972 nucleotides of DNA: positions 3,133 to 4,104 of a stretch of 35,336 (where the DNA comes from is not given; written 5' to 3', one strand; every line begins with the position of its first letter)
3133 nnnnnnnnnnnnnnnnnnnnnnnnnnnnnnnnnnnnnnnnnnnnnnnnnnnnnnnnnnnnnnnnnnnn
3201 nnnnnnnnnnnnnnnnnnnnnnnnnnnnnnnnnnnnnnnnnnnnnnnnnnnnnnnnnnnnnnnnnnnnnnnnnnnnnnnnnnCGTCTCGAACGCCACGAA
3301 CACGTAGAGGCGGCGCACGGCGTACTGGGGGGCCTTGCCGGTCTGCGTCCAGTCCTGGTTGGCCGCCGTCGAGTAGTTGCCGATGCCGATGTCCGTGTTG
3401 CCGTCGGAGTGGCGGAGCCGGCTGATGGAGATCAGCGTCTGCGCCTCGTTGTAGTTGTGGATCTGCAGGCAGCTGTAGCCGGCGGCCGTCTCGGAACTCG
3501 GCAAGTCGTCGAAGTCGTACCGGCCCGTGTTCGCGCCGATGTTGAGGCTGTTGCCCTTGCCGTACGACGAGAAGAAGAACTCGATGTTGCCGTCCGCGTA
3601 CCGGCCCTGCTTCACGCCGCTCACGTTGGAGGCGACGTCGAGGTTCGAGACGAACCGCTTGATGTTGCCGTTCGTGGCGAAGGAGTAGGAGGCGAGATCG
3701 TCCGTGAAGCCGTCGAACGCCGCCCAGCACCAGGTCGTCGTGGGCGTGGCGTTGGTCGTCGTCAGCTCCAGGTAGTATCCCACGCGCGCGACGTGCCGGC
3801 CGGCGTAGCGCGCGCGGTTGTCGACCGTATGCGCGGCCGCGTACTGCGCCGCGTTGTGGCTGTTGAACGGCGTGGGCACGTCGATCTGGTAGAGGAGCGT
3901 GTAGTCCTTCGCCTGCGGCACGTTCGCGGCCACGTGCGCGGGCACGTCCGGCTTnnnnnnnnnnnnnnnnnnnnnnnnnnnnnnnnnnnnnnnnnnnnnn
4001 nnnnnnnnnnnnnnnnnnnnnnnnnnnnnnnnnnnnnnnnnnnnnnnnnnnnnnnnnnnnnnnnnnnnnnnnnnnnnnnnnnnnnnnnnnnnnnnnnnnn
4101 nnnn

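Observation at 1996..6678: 1560-aa SGNH esterase carrying four copies of a module I cannot assign to a known family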

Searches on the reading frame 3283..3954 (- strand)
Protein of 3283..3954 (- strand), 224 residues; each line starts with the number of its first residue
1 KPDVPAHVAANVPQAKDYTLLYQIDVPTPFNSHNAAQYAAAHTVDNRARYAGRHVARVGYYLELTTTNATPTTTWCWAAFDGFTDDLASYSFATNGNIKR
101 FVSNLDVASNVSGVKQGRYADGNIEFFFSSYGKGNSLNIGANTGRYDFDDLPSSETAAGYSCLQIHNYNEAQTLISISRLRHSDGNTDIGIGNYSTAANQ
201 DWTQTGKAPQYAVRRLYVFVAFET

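Call 8: search_solved_structures(query=A1, max_evalue=10, show_alignments=2)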
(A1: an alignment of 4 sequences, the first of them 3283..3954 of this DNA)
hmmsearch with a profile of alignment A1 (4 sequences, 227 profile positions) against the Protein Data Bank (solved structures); distinct sequences matched with E-value up to 10: 0.

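Call 9: find_homologous_proteins(query=A1, max_evalue=0.001)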
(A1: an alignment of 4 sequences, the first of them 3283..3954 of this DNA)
Query A1 (4 sequences) (224 aa, profile of the alignment): 46 proteins with E <= 0.001 among 4089 candidates.
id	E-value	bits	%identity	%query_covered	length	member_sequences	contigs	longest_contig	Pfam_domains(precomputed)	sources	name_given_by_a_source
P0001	1.6e-94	334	32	92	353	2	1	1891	-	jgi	jgi:hypothetical protein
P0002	6.2e-84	299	32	92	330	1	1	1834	-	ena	-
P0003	7.8e-83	296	33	84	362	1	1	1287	PF01471.24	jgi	jgi:peptidoglycan hydrolase-like protein with peptidoglycan-binding domain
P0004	1.8e-70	255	31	79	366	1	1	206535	-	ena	-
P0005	3.2e-67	245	28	98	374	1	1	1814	-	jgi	-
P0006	4.2e-67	244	34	94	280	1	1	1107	-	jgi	jgi:sialate O-acetylesterase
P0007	3.3e-57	212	35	94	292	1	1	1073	-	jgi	jgi:sialate O-acetylesterase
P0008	3.0e-56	209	34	95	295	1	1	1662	-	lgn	-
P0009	3.8e-56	208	35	96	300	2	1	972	-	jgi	jgi:sialate O-acetylesterase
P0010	3.3e-54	202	33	94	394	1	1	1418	-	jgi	-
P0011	7.7e-54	201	34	96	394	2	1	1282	-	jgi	jgi:hypothetical protein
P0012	9.5e-53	197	35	94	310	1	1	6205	-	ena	-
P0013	3.6e-52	195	31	94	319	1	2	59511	-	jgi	jgi:cbb3-type cytochrome oxidase subunit 3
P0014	3.8e-52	195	35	97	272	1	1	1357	PF07589.17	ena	-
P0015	1.1e-51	194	34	97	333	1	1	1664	-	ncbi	-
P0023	1.7e-47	180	31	98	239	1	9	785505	-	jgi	jgi:sialate O-acetylesterase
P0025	7.3e-46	175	32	93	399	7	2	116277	-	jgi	jgi:hypothetical protein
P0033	3.7e-41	159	32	94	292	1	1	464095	-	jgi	jgi:hypothetical protein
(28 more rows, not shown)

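Call 19: predict_structure(alignment_id=A2)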
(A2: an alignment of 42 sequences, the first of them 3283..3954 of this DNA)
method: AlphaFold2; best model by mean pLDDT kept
length: 224 residues; sequences in the alignment: 42
mean_pLDDT: 89.8   pTM: 0.90
mean pLDDT of the five models: 89.8, 89.5, 89.0, 88.7, 87.9
residues with pLDDT >= 90: 146; 70-90: 64; 50-70: 14; < 50: 0
segments of 3 or more residues with pLDDT < 50: none
pLDDT, mean of each block of 10 residues (from residue 1): 89 97 89 72 94 98 98 98 96 84 98 98 91 80 72 77 94 93 85 86 88 97 96
secondary structure, 60 per line:
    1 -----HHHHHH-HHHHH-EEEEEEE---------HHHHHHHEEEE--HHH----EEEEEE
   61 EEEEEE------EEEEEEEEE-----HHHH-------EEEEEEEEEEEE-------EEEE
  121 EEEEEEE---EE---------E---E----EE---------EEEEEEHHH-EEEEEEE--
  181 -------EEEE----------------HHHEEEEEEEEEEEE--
elements in order: H6-11 H13-17 E19-25 H35-41 E42-45 E55-66 E73-81 H87-90 E98-109 E117-127 E162-167 E172-178 E188-191 E211-222

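Call 21: fold_search(model_id=the predicted structure, library=pdb)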
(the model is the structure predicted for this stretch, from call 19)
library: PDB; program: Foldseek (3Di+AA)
matches with E <= 10: 571; with E <= 0.001: 0
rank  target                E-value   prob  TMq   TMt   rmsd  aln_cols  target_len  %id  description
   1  6eua_C                1.6e-02  0.75  0.31  0.34   9.0       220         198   11  The fibrinogen-like domain of human Angptl3 (released 2018-05-09)
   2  6ubl_A                3.3e-02  0.12  0.17  0.18  14.4       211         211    8  Structure of DynF from the Dynemicin Biosynthesis Pathway of Micromonospora chersina (released 2020-09-16)
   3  6eua_A                4.9e-02  0.51  0.31  0.33   8.9       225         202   12  The fibrinogen-like domain of human Angptl3 (released 2018-05-09)
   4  9c89                  4.9e-02  0.08  0.14  0.17  13.7       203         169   11  Crystal structure of outer membrane lipoprotein carrier protein (LolA) from Ehrlichia chaffeensis (released 2024-06-19)
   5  6eua_B                7.7e-02  0.41  0.30  0.33   9.1       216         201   12  The fibrinogen-like domain of human Angptl3 (released 2018-05-09)
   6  4pn1_C                1.0e-01  0.06  0.14  0.13  15.8       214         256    9  Structure of S. pombe Pct1 RNA triphosphatase in complex with the Spt5 CTD (released 2014-11-12)
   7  5m3l_N                1.1e-01  0.10  0.19  0.20  14.5       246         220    8  Single-particle cryo-EM using alignment by classification (ABC): the structure of Lumbricus terrestris hemoglobin (released 2017-09-13)
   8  2gtl_N                1.3e-01  0.12  0.17  0.17  13.3       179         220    8  Lumbricus Erythrocruorin at 3.5A resolution (released 2006-07-18)
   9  3bk5                  1.3e-01  0.06  0.17  0.17  15.6       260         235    9  Crystal structure of putative outer membrane lipoprotein-sorting protein domain from Vibrio parahaemolyticus (released 2008-02-05)
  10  2hzm_B                1.3e-01  0.05  0.16  0.16  15.1       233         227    6  Structure of the Mediator head subcomplex Med18/20 (released 2006-09-12)
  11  5n9j_Y                1.6e-01  0.04  0.12  0.12  13.7       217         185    7  Core Mediator of transcriptional regulation (released 2017-05-17)
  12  5hu7_A                1.6e-01  0.03  0.12  0.11  17.5       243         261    9  Crystal structure of the trans-AT PKS dehydratase domain of C0ZGQ4 from Brevibacillus brevis (released 2017-02-01)
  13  6cuj_A                1.7e-01  0.11  0.18  0.23  10.7       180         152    9  Crystal structure of the C-terminal domain of neisserial heparin binding antigen (NHBA) (released 2018-09-26)
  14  2ich_B                1.8e-01  0.05  0.15  0.11  17.0       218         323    9  CRYSTAL STRUCTURE OF A PUTATIVE ATTH (NE1406) FROM NITROSOMONAS EUROPAEA AT 2.00 A RESOLUTION (released 2006-10-03)
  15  4tq2                  2.0e-01  0.14  0.22  0.26  13.3       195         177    6  Structure of S-type Phycobiliprotein Lyase CPES from Guillardia theta (released 2014-08-13)
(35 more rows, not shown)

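Call 22: search_protein_representatives(alignment_id=A2)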
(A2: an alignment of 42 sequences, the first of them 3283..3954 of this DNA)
Query: 42 sequences, 298 profile positions. Proteins with E-value up to 0.001 (for the whole library): 1854; up to 1e-10: 1661; up to 1e-30: 1059. The best 150 are listed.
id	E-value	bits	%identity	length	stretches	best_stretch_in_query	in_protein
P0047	0.0e+00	2003.1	-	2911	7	11-247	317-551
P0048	0.0e+00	1962.9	-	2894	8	21-254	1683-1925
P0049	0.0e+00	1912.0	-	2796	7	12-263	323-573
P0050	0.0e+00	1772.9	-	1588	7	30-243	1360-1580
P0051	0.0e+00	1674.6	-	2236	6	29-249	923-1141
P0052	0.0e+00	1485.4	-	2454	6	26-246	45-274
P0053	0.0e+00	1425.9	-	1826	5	15-259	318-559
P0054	0.0e+00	1387.8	-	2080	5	12-261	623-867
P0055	0.0e+00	1381.6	-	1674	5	10-255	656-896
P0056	0.0e+00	1297.6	-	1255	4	9-295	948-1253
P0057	0.0e+00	1263.8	-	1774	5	29-242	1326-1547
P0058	0.0e+00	1233.7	-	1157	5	29-242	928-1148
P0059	0.0e+00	1228.5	-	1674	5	23-256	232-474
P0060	0.0e+00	1179.0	-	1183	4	12-265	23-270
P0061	0.0e+00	1175.4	-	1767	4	10-249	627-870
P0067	0.0e+00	1088.5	-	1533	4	21-270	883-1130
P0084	1.0e-256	865.1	-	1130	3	17-252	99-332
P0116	2.1e-178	608.1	-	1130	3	30-244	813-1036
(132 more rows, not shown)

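Call 24: search_protein_families(library=pfam, alignment_id=A3, max_evalue=0.0001)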
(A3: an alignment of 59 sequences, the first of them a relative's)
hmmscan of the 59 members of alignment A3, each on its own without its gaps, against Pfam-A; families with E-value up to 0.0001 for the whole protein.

A. member 1, P0056 (1255 aa): 1 family
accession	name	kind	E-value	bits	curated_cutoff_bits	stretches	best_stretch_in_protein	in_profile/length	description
PF13205.12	Big_5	-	2e-10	41.8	23.6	0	563-643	23-104/105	Bacterial Ig-like domain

B. families by the number of members that match (of 59 scanned): 13 families
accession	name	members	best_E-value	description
PF03629.24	SASA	11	4.6e-42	Carbohydrate esterase, sialic acid-specific acetylesterase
PF07589.16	PEP-CTERM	8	3.1e-07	PEP-CTERM motif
PF13205.12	Big_5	6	2e-10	Bacterial Ig-like domain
PF13472.12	Lipase_GDSL_2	5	1.3e-18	GDSL-like Lipase/Acylhydrolase family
PF00657.28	Lipase_GDSL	5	8.1e-15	GDSL-like Lipase/Acylhydrolase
PF17963.7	Big_9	2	1.6e-16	Bacterial Ig domain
PF17892.7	Cadherin_5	2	5.5e-12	Cadherin-like domain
PF18884.5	TSP3_bac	2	1.9e-11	Bacterial TSP3 repeat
PF13927.12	Ig_3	2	2.6e-08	Immunoglobulin domain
PF04862.18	DUF642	1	7.1e-14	Protein of unknown function (DUF642)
PF00041.27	fn3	1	7.3e-11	Fibronectin type III domain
PF17803.7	Cadherin_4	1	6.3e-09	Bacterial cadherin-like domain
PF04234.18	CopC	1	1.3e-05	CopC domain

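Call 32: find_encoding_contigs(protein=P0023, flank=8000, max_places=4)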
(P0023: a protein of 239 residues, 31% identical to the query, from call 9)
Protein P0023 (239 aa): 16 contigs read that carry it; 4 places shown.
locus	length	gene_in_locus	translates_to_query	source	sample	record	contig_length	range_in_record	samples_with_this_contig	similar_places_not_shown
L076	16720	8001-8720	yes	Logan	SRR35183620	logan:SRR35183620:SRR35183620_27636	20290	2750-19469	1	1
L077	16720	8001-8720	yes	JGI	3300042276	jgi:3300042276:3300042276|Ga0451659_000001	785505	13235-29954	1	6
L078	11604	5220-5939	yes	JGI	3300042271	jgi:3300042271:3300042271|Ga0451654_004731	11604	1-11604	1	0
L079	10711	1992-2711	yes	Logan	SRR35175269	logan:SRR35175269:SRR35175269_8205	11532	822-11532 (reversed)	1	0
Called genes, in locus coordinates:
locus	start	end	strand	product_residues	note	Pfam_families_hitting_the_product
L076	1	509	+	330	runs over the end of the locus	PF01715:IPPT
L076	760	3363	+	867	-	PF01751:Toprim, PF01131:Topoisom_bac, PF01396:Zn_ribbon_Top1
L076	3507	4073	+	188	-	PF02018:CBM_4_9 (faint)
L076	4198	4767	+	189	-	-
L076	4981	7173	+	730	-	PF03629:SASA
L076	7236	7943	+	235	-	-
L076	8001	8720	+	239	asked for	-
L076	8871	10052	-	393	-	PF16697:Yop-YscD_cpl, PF00498:FHA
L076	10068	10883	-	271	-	PF07596:SBP_bac_10 (faint)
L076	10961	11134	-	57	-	-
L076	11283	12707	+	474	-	PF00270:DEAD, PF04851:ResIII, PF00271:Helicase_C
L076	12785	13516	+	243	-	PF06778:Chlor_dismutase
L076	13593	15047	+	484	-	PF01704:UDPGP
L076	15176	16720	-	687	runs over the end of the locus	PF07228:SpoIIE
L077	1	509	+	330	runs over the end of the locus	PF01715:IPPT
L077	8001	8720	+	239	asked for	-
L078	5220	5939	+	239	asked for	-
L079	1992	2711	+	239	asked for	-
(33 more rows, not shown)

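Call 33: find_encoding_contigs(protein=P0033, flank=8000, max_places=3)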
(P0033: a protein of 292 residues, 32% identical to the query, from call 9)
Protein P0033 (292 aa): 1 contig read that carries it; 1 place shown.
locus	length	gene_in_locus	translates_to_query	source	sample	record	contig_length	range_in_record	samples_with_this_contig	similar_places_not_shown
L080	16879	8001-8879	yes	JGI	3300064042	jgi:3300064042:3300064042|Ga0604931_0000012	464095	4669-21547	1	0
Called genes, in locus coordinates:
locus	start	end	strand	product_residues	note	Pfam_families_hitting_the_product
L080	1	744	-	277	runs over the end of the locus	-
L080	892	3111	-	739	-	PF08497:Radical_SAM_N, PF04055:Radical_SAM (weak), PF11842:DUF3362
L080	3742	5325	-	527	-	PF07585:BBP7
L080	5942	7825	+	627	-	PF00122:E1-E2_ATPase, PF00702:Hydrolase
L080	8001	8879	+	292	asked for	-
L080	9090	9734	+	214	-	-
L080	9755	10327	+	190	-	-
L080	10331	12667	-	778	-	PF06439:3keto-disac_hyd (faint)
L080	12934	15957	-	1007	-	PF06439:3keto-disac_hyd (weak)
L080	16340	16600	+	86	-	PF04226:Transgly_assoc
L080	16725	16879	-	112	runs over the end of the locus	PF02452:PemK_toxin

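Call 42: fold_search(model_id=the predicted structure, library=viral)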
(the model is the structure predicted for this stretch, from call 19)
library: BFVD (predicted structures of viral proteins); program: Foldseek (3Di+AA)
matches with E <= 10: 509; with E <= 0.001: 0
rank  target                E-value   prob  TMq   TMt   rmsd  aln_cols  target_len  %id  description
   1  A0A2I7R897            1.9e-02  0.35  0.21  0.29  13.4       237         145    7  (no name in the UniProt tables at hand)
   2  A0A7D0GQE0            2.6e-02  0.54  0.27  0.27  11.5       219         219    9  (no name in the UniProt tables at hand)
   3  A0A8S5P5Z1            8.5e-02  0.03  0.12  0.09  23.9       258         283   10  Uncharacterized protein [Siphoviridae sp. ctsUY14]
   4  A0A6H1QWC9            9.0e-02  0.08  0.15  0.09  13.5       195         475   10  Uncharacterized protein (Fragment) [Ostreococcus mediterraneus virus 2]
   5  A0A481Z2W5            1.3e-01  0.05  0.16  0.05  15.1       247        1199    7  mRNA 5'-phosphatase [Pithovirus LCPAC101]
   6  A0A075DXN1            1.6e-01  0.20  0.21  0.08  11.3       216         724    6  Putative tail fiber [Acinetobacter phage vB_AbaP_Acibel007]
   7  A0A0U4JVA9            2.2e-01  0.14  0.20  0.09  10.8       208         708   10  (no name in the UniProt tables at hand)
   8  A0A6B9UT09            2.6e-01  0.04  0.15  0.15  18.1       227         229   10  (no name in the UniProt tables at hand)
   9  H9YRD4                2.7e-01  0.10  0.19  0.28  14.4       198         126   12  (no name in the UniProt tables at hand)
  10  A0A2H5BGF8            2.9e-01  0.12  0.22  0.25  10.2       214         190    8  Tail fiber protein [Vibrio phage Ceto]
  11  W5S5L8                2.9e-01  0.08  0.20  0.18   9.8       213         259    7  Uncharacterized protein [Pithovirus sibericum]
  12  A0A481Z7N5            3.1e-01  0.13  0.15  0.18   6.1        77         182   19  Uncharacterized protein [Pithovirus LCPAC304]
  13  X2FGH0                3.1e-01  0.04  0.13  0.14  17.6       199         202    5  Nuclear protein UL4 [Cercopithecine herpesvirus 16]
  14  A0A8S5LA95            3.4e-01  0.15  0.17  0.22   6.3        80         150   12  Uncharacterized protein [Myoviridae sp. ctPuP5]
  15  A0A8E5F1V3            3.4e-01  0.09  0.16  0.09  10.4       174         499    9  (no name in the UniProt tables at hand)
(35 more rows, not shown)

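Call 45: search_solved_structures(query=A2, max_evalue=10, show_alignments=3)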
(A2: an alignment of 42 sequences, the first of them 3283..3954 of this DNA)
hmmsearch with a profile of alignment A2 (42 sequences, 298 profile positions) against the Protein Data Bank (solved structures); distinct sequences matched with E-value up to 10: 0.
